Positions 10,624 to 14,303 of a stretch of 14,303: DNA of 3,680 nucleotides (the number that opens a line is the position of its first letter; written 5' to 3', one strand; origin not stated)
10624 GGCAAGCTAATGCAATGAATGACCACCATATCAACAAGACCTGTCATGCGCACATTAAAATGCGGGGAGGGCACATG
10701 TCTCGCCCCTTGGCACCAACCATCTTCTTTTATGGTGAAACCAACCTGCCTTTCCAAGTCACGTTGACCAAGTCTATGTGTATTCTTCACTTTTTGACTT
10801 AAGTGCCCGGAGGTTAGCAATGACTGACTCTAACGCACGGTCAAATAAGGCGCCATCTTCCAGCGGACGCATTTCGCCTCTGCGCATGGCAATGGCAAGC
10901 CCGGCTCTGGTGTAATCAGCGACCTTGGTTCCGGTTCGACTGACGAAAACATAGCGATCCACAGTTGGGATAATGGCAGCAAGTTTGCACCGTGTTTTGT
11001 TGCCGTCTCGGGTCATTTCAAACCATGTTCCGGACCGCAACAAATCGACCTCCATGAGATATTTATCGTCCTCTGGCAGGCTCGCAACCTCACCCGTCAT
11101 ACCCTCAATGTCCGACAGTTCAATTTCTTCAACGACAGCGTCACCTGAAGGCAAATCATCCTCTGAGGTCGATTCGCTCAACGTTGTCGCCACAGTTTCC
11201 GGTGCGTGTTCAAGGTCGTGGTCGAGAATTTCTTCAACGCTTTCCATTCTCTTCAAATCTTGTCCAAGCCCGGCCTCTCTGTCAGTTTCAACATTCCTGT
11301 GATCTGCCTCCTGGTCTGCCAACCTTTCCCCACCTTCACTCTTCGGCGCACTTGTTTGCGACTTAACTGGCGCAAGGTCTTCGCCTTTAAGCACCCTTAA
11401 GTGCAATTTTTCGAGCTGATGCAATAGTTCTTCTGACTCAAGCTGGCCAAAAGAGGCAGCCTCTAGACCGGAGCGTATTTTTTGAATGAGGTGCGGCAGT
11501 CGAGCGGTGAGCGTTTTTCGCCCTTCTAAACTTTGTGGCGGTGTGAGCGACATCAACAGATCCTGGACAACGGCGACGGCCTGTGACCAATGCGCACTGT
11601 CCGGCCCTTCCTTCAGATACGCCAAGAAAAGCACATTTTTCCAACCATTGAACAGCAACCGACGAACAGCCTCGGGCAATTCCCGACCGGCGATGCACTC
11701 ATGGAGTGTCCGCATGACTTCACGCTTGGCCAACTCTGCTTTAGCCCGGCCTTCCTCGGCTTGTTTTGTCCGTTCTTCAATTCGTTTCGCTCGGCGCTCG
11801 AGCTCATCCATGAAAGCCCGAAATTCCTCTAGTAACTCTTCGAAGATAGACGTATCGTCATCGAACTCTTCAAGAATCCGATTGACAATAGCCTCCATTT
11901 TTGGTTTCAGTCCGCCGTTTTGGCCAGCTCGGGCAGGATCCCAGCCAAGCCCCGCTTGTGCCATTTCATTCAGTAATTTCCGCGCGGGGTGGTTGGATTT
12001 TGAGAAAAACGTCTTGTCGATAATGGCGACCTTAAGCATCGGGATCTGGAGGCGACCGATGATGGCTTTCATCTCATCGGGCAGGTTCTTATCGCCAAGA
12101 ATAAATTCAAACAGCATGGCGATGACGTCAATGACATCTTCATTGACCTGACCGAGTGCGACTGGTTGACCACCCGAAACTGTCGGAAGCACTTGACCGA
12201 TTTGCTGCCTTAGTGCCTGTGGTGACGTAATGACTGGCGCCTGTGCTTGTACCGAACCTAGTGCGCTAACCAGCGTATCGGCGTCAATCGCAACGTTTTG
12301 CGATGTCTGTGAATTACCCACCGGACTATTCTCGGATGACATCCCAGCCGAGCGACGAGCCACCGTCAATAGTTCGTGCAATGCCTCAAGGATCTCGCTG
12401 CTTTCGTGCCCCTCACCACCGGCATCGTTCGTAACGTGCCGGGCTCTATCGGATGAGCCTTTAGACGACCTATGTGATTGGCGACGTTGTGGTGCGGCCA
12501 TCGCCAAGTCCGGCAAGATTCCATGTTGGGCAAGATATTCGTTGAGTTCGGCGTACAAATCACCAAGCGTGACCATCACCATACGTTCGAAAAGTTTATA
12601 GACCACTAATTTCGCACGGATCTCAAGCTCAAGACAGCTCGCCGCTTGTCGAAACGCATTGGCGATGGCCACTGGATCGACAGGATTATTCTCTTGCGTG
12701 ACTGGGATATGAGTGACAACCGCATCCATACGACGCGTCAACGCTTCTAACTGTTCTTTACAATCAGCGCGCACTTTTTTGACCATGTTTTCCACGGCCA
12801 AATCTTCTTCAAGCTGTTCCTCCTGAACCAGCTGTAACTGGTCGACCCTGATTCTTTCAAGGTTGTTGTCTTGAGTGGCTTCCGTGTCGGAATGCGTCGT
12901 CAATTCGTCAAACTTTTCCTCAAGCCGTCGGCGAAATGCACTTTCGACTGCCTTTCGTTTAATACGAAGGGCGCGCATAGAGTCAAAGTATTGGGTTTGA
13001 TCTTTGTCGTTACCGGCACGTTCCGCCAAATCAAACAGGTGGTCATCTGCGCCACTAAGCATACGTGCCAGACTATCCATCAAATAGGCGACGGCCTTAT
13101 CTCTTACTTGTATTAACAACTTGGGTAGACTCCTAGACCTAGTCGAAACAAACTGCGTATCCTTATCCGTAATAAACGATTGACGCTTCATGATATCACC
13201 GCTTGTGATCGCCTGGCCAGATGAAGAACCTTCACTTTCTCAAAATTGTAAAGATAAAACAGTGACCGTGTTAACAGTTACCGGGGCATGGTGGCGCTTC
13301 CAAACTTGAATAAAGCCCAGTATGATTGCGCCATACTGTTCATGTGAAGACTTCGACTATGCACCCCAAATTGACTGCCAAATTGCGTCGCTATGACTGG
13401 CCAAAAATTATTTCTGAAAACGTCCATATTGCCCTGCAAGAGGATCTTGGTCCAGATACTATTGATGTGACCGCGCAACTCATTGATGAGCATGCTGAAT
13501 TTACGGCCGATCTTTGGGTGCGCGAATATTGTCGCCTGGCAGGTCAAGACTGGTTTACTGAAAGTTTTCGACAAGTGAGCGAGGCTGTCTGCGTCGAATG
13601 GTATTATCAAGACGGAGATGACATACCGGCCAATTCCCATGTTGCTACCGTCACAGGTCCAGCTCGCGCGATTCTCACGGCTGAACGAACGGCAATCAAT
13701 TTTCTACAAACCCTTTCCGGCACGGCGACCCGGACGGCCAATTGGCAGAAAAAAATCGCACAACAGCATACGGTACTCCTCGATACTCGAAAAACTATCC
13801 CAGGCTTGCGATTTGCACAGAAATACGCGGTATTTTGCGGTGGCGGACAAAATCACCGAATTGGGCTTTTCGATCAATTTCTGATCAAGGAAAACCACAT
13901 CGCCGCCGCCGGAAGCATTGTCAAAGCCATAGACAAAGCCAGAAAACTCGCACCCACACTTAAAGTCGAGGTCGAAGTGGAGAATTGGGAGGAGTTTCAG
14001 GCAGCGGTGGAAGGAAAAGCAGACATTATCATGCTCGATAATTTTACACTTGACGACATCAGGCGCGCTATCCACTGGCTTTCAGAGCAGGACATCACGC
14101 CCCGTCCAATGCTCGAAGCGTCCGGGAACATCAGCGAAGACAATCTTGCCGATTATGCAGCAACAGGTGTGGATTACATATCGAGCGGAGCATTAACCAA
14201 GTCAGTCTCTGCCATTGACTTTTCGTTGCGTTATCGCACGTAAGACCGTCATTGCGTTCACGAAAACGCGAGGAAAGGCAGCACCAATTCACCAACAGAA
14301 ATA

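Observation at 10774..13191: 805-aa acidic coiled-coil protein of unknown function between nadC and ampD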

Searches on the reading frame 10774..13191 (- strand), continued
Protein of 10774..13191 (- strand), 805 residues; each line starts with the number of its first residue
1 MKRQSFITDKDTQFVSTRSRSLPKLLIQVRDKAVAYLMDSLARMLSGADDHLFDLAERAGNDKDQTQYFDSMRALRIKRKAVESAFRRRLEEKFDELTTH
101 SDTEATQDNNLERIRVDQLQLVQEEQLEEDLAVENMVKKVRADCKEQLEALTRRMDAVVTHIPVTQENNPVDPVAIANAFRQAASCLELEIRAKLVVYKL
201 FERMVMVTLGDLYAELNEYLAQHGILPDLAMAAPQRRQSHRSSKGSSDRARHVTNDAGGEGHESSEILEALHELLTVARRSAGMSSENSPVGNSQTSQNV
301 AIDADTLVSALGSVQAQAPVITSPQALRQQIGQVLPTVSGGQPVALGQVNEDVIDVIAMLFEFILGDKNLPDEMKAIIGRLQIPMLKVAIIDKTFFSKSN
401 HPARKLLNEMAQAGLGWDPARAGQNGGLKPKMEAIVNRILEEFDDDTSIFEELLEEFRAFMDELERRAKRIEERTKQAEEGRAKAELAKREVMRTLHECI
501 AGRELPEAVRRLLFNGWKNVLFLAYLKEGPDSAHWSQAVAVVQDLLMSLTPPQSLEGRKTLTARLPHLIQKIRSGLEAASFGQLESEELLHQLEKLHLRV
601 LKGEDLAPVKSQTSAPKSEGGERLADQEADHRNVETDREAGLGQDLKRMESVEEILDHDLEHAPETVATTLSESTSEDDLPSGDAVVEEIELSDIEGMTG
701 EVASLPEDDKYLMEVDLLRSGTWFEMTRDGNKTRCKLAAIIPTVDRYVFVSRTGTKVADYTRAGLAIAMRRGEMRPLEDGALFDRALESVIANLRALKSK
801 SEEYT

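Call 85: find_encoding_contigs(protein=P0285, flank=5000, max_places=1)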
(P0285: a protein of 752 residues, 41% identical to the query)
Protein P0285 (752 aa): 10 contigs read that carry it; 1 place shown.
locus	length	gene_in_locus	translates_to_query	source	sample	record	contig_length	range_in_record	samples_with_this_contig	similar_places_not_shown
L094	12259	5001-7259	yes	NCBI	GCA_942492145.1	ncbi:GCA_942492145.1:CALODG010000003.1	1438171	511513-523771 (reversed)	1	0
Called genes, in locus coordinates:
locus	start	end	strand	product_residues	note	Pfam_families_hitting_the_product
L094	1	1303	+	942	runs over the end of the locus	PF00133:tRNA-synt_1, PF09334:tRNA-synt_1g, PF01406:tRNA-synt_1e, PF08264:Anticodon_1, PF06827:zf-FPG_IleRS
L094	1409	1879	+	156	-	PF01252:Peptidase_A8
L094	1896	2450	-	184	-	PF01510:Amidase_2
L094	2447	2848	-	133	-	PF00571:CBS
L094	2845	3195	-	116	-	PF00543:P-II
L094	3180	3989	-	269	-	PF07556:DUF1538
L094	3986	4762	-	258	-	PF07556:DUF1538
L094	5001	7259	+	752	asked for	PF07793:DUF1631, PF26671:DUF1631_2nd, PF26672:DUF1631_3rd, PF26670:DUF1631_C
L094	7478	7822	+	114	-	PF00254:FKBP_C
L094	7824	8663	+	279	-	PF02749:QRPTase_N, PF01729:QRPTase_C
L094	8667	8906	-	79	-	-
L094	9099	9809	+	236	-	PF01346:FKBP_N, PF00254:FKBP_C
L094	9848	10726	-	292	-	PF04055:Radical_SAM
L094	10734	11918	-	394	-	PF03781:FGE-sulfatase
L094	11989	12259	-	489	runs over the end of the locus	PF00004:AAA, PF17862:AAA_lid_3 (weak)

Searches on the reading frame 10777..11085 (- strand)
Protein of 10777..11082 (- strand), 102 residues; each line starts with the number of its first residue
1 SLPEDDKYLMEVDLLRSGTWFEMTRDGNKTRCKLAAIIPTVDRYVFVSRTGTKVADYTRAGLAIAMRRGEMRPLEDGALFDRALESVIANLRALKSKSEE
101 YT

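Call 30: search_protein_families(library=pfam, proteins=[window:10777-11082:-], max_evalue=10)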
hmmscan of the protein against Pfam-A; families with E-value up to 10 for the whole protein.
seq(102 aa): 1 family
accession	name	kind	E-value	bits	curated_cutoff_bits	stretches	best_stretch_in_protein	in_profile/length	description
PF07793.16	DUF1631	-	9e-32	110.8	33.7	1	3-91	652-741/741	Protein of unknown function (DUF1631)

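Call 76: predict_structure(alignment_id=A3)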
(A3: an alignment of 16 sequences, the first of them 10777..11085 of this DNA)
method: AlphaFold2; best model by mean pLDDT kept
length: 103 residues; sequences in the alignment: 16
mean_pLDDT: 83.5   pTM: 0.68
mean pLDDT of the five models: 83.5, 82.8, 82.3, 82.0, 82.0
residues with pLDDT >= 90: 49; 70-90: 37; 50-70: 15; < 50: 2
segments of 3 or more residues with pLDDT < 50: none
pLDDT, mean of each block of 10 residues (from residue 1): 69 90 91 92 91 92 92 81 75 72 54
secondary structure, 60 per line:
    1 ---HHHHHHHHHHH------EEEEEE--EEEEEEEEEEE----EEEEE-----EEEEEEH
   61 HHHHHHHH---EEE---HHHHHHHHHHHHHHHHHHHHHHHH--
elements in order: H4-14 E21-26 E29-39 E44-48 E54-59 H60-68 E72-74 H78-101

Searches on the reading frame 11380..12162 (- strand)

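Call 30: search_protein_families(library=pfam, proteins=[window:11380-12162:-], max_evalue=10)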
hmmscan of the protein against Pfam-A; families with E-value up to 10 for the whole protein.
seq(261 aa): 7 families
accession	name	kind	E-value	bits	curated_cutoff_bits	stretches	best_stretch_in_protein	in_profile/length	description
PF07793.16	DUF1631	-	8e-106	355.7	33.7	1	2-260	348-605/741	Protein of unknown function (DUF1631)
PF05402.18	PqqD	-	0.025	15.4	23.4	1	89-124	32-64/67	Coenzyme PQQ synthesis protein D (PqqD)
PF04961.17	FTCD_C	-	0.027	14.6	24.5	1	86-137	57-111/182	Formiminotransferase-cyclodeaminase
PF11568.13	Med29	-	0.033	14.9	25.2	1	98-142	42-86/139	Mediator complex subunit 29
PF07697.16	7TMR-HDED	-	0.22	11.9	27.6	1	88-172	27-102/224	7TM-HD extracellular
PF01544.23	CorA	-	0.3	10.8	27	1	105-152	114-162/292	CorA-like Mg2+ transporter protein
PF17383.7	kleA_kleC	-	0.67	10.8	25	0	112-144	17-49/76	Uncharacterized KorC regulated protein A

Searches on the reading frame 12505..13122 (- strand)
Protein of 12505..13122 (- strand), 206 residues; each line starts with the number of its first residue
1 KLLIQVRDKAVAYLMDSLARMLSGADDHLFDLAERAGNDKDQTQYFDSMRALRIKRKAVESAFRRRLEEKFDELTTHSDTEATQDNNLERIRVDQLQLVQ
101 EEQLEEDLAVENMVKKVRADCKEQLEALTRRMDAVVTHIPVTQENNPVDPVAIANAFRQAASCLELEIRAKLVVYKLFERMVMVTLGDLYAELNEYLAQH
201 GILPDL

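Call 30: search_protein_families(library=pfam, proteins=[window:12505-13122:-], max_evalue=10)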
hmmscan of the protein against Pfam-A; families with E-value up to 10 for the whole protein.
seq(206 aa): 4 families
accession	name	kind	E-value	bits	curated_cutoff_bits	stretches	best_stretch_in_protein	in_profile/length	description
PF07793.16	DUF1631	-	1.8e-65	222.2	33.7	1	2-206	9-210/741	Protein of unknown function (DUF1631)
PF16021.10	PDCD7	-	0.0026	17.5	27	1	48-187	66-210/306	Programmed cell death protein 7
PF17645.6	Amdase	-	0.049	13.7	25.9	1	47-120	102-174/228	Arylmalonate decarboxylase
PF00554.27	RHD_DNA_bind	-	0.063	13.7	27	1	38-95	85-143/169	Rel homology DNA-binding domain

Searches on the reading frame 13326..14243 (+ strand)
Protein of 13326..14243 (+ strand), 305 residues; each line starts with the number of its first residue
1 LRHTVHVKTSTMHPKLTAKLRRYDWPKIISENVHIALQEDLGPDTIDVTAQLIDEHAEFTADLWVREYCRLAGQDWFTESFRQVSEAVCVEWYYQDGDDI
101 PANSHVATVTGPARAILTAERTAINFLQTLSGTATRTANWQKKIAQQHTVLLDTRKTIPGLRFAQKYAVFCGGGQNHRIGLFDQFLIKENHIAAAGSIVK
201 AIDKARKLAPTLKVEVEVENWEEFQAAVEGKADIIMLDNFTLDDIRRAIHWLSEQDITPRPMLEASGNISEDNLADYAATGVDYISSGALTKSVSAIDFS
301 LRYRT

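Call 5: search_protein_families(library=pfam, proteins=[window:13326-14243:+], max_evalue=0.01)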
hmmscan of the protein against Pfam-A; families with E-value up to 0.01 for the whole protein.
window:13326-14243:+ (305 aa): 2 families
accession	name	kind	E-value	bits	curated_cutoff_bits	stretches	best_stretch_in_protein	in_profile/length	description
PF01729.25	QRPTase_C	-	3.9e-61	206.1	23.1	1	134-302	2-169/169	Quinolinate phosphoribosyl transferase, C-terminal domain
PF02749.22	QRPTase_N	-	1.1e-16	61.3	27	1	47-131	1-82/82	Quinolinate phosphoribosyl transferase, N-terminal domain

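Call 6: search_protein_families(library=ncbifam, proteins=[window:13326-14243:+], max_evalue=0.01)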
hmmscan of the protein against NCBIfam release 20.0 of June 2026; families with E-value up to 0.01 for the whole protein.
window:13326-14243:+ (305 aa): 2 families
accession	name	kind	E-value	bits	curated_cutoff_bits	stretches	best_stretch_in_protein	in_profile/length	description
TIGR00078.1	nadC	equivalog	1.2e-89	300.2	198.4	1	33-302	2-268/269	carboxylating nicotinate-nucleotide diphosphorylase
TIGR01334.1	modD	hypoth_equivalog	1.3e-23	83.8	178.85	1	89-286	61-261/277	ModD protein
